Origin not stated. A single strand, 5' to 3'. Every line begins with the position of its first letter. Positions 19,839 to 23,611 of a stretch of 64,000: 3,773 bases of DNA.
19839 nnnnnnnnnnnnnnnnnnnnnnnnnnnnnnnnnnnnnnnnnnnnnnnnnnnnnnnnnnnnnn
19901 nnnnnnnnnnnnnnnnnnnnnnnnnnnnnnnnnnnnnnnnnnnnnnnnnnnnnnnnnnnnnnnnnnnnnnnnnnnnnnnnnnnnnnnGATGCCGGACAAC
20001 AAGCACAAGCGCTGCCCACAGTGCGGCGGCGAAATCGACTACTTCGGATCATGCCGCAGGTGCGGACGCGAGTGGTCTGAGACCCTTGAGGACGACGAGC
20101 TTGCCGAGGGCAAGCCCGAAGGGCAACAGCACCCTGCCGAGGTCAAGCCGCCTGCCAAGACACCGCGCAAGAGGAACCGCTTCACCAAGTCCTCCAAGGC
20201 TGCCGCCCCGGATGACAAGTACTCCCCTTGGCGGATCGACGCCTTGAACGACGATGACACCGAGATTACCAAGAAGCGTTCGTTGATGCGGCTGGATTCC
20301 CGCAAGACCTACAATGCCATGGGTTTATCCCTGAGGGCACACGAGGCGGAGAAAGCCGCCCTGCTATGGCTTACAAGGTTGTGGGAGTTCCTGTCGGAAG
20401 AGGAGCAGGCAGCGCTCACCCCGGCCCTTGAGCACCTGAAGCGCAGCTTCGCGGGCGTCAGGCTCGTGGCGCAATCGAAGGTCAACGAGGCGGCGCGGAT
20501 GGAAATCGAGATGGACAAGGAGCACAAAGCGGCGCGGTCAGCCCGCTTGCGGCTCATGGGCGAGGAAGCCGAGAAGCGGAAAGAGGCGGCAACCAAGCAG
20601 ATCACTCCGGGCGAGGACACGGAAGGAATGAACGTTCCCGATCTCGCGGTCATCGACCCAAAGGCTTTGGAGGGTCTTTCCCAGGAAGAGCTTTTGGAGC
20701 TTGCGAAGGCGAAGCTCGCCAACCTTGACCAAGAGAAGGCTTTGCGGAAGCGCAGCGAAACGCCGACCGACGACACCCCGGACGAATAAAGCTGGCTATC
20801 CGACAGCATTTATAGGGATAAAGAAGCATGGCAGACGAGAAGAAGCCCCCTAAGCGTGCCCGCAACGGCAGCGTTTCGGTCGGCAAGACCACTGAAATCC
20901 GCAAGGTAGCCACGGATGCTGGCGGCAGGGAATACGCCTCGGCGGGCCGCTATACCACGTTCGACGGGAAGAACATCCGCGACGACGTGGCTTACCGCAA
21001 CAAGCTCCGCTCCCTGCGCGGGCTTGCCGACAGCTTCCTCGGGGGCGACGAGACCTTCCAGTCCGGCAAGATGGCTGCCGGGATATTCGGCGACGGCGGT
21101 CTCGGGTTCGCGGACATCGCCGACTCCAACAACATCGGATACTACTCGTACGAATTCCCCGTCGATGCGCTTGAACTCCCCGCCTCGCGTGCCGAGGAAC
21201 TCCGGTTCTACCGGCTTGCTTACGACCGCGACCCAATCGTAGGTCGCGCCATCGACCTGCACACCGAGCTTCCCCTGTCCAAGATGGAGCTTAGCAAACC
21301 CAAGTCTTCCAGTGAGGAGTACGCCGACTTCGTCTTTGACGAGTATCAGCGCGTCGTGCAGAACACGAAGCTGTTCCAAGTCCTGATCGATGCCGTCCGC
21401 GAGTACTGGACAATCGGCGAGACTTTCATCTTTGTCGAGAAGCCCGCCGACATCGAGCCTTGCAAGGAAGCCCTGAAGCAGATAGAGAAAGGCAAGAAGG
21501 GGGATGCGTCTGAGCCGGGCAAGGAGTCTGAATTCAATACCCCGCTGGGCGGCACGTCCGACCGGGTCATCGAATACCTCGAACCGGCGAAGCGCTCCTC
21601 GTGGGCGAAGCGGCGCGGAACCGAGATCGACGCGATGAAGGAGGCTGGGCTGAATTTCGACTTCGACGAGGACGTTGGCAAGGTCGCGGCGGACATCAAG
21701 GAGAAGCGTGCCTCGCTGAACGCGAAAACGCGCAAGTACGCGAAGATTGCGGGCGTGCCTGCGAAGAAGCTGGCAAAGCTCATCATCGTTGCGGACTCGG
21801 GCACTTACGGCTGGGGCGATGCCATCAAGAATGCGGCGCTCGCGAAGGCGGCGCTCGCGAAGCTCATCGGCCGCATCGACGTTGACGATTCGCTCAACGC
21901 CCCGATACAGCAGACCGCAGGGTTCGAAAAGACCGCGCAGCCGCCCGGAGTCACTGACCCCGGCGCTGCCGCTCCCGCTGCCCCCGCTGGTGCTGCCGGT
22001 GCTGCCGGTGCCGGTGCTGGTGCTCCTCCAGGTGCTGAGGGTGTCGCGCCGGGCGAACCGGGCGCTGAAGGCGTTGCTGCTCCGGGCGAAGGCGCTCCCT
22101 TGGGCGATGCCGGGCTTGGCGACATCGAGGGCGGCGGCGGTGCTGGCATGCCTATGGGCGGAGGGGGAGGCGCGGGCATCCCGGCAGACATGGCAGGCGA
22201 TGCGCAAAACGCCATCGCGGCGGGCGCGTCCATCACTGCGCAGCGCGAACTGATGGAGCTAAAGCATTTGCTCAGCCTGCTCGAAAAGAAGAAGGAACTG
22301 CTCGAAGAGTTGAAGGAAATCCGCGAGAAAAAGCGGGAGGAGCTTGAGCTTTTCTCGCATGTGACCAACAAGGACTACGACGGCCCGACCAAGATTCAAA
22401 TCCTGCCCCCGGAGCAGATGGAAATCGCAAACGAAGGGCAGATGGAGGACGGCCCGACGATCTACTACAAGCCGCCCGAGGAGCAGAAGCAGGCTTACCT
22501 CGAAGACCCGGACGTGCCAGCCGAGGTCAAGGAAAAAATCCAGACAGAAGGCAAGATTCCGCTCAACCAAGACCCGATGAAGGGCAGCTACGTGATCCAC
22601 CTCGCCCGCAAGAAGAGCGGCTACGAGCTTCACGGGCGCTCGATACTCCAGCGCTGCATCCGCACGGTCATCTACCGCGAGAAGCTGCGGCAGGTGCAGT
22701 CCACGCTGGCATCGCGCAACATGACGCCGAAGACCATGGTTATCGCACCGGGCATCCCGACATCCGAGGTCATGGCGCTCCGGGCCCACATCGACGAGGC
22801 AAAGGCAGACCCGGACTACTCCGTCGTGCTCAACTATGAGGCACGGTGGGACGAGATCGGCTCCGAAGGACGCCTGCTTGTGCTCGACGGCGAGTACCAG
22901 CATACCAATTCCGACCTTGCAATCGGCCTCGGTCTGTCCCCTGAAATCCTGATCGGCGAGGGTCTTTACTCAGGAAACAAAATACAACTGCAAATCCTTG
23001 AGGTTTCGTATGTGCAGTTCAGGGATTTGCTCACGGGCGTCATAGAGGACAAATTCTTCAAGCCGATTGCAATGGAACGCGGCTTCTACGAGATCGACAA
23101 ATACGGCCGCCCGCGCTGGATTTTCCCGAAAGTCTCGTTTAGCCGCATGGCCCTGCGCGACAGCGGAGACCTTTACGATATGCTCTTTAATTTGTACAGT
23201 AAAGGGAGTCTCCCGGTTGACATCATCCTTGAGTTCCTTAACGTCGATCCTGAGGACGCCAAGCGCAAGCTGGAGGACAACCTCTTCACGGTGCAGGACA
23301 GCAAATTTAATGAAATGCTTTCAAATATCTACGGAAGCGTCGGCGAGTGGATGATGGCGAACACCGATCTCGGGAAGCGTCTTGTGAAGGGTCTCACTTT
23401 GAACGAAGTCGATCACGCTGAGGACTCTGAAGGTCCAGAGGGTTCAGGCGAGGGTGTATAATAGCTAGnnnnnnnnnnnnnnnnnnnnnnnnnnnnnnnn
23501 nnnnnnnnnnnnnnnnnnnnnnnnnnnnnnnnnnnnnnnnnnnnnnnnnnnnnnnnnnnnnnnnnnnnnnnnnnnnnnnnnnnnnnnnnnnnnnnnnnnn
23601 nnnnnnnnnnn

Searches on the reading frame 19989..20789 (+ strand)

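Call 8: search_protein_families(library=phrogs, proteins=[window:19989-20789:+], max_evalue=0.1)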
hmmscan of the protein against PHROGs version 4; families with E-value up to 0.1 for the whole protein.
window:19989-20789:+ (266 aa): 2 families
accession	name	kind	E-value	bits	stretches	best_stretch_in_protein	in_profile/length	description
phrog_6332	-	unknown function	0.014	16.3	1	4-37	5-36/60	-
phrog_7450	-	moron, auxiliary metabolic gene and host takeover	0.051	14.6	1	82-176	32-121/125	polysaccharide chain length determinant protein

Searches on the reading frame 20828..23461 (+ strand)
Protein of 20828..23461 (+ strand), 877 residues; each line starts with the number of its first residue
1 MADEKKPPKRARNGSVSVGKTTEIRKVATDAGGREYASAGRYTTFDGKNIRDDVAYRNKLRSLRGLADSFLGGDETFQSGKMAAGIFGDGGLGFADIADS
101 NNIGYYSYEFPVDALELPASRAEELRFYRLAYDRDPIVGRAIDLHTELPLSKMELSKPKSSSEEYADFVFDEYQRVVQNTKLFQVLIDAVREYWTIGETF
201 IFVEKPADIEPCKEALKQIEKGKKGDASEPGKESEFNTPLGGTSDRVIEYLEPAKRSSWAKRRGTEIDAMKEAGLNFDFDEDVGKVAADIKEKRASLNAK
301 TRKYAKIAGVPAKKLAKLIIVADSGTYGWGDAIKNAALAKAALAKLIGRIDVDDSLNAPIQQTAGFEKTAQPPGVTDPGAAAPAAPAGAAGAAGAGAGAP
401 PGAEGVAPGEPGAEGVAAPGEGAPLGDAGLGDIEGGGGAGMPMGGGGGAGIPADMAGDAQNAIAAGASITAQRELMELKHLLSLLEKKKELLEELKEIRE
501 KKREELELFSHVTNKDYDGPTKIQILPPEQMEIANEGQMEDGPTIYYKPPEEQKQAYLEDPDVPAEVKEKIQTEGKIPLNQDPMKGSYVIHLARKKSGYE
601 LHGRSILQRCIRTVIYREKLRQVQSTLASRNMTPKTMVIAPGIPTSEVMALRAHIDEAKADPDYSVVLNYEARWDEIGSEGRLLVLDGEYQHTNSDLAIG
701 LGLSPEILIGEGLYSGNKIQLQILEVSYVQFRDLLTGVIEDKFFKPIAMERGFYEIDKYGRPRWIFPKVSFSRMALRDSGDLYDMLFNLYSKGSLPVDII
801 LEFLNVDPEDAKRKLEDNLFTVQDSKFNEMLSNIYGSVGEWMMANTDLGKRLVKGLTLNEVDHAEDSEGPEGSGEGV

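Call 5: search_protein_families(library=pfam, proteins=[window:20828-23461:+], max_evalue=1)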
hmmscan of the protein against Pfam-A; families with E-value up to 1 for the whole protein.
window:20828-23461:+ (877 aa): 1 family
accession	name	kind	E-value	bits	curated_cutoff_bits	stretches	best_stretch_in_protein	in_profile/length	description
PF06186.16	DUF992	-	0.052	13.8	22.7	1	686-727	88-126/143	Protein of unknown function (DUF992)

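Call 8: search_protein_families(library=phrogs, proteins=[window:20828-23461:+], max_evalue=0.1)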
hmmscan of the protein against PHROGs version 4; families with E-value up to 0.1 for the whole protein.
window:20828-23461:+ (877 aa): 1 family
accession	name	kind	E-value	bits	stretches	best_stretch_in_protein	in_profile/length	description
phrog_16240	-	head and packaging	2.3e-24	87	2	525-755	182-420/643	portal protein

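Call 20: find_related_loci(query=window:20828-23461:+, collection=viral_contigs, flank=10000)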
Query window:20828-23461:+ (877 aa) in viral_contigs; peptide patterns used: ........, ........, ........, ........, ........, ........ (x = any residue, [..] = any of these).
21 stretches matched a pattern; 20 encode a relative of the query (tblastn E <= 1e-3); 20 distinct loci.
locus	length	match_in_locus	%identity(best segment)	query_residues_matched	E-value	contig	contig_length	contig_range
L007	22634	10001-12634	85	1-877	0e+0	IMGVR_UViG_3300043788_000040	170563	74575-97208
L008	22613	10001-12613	77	1-877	0e+0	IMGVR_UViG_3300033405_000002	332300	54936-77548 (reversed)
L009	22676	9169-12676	75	1-866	0e+0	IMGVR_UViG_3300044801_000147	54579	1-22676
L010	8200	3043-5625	68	1-863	0e+0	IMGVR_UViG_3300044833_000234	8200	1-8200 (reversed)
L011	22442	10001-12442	59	3-863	0e+0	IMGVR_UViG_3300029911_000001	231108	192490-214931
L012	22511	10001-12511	56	9-877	0e+0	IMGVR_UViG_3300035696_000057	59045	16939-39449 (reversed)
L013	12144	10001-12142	57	3-763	0e+0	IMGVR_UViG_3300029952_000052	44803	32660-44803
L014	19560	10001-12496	56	9-871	0e+0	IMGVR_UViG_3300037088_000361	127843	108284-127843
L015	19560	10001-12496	56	9-871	0e+0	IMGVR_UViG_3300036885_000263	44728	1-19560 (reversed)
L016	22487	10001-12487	64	3-863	0e+0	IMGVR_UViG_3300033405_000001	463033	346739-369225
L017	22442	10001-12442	59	3-863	0e+0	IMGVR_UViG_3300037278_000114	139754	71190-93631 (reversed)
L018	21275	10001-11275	70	452-877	0e+0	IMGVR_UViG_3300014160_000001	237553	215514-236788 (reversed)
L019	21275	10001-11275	70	452-877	0e+0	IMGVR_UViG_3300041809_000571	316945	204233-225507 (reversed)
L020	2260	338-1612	70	452-877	0e+0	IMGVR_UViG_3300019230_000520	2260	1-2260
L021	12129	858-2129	71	452-876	0e+0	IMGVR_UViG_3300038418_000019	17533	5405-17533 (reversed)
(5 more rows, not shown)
